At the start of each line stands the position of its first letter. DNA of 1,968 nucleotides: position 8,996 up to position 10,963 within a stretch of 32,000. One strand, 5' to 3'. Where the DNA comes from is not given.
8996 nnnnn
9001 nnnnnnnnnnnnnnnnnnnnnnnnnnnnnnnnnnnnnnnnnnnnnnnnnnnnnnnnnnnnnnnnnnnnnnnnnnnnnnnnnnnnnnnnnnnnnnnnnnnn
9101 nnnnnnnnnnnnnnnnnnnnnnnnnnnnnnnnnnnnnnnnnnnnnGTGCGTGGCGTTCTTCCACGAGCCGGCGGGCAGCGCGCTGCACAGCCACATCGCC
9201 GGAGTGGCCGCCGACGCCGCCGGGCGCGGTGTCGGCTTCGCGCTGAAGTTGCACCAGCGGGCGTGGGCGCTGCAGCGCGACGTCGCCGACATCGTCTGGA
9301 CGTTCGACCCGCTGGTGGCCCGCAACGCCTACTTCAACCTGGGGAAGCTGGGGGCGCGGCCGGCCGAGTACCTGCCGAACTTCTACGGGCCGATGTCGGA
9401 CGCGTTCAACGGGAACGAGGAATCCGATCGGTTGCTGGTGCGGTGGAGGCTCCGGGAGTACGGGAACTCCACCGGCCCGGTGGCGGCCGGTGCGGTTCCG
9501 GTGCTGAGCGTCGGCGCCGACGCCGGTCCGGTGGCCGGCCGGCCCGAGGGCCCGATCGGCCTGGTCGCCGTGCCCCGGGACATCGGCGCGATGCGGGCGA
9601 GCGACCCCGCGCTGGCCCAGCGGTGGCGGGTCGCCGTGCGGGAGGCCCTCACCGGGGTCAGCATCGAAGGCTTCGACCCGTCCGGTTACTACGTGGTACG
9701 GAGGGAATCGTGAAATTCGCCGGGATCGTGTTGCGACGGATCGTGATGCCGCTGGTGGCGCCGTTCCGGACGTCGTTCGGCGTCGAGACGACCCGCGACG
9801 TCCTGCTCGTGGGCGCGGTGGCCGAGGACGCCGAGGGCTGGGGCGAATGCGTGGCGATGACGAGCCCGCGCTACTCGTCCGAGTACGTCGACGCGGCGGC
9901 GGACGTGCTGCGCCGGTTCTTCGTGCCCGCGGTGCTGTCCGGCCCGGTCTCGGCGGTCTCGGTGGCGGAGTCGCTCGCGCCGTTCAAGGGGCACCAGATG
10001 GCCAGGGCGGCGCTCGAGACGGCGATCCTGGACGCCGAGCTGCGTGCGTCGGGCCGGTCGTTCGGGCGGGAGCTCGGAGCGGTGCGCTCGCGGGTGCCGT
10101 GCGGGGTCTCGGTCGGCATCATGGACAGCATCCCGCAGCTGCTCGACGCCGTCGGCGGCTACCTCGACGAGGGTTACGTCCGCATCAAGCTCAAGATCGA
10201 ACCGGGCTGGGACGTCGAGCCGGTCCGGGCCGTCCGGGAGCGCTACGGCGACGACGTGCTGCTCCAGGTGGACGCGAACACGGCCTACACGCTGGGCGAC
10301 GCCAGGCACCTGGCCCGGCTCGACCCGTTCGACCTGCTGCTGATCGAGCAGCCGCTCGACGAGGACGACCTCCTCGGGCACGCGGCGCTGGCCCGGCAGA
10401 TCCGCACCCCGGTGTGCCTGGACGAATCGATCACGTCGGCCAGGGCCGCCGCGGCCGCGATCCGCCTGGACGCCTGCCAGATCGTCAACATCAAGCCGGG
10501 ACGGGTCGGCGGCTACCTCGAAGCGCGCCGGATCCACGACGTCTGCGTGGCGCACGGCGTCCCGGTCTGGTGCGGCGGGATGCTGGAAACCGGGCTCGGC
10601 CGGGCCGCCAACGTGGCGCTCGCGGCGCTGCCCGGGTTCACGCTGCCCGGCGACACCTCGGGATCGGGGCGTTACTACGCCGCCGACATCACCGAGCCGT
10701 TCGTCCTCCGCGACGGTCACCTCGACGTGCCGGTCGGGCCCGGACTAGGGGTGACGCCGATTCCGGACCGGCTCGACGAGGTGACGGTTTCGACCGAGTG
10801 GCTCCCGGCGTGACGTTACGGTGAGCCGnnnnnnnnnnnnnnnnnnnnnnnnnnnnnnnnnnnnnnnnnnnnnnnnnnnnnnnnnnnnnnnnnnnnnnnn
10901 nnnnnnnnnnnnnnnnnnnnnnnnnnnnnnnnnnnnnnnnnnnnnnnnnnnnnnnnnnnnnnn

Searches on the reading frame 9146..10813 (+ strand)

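Call 57: search_protein_families(library=pfam, proteins=[window:9146-10813:+], max_evalue=0.001)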
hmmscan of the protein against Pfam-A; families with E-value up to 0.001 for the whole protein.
window:9146-10813:+ (555 aa): 2 families
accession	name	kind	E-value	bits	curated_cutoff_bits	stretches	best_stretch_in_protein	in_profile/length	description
PF13378.12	MR_MLE_C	-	2.9e-53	181.3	29.4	1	335-539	5-216/219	Enolase C-terminal domain-like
PF02746.21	MR_MLE_N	-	0.00015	22.4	22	1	202-305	12-111/117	Mandelate racemase / muconate lactonizing enzyme, N-terminal domain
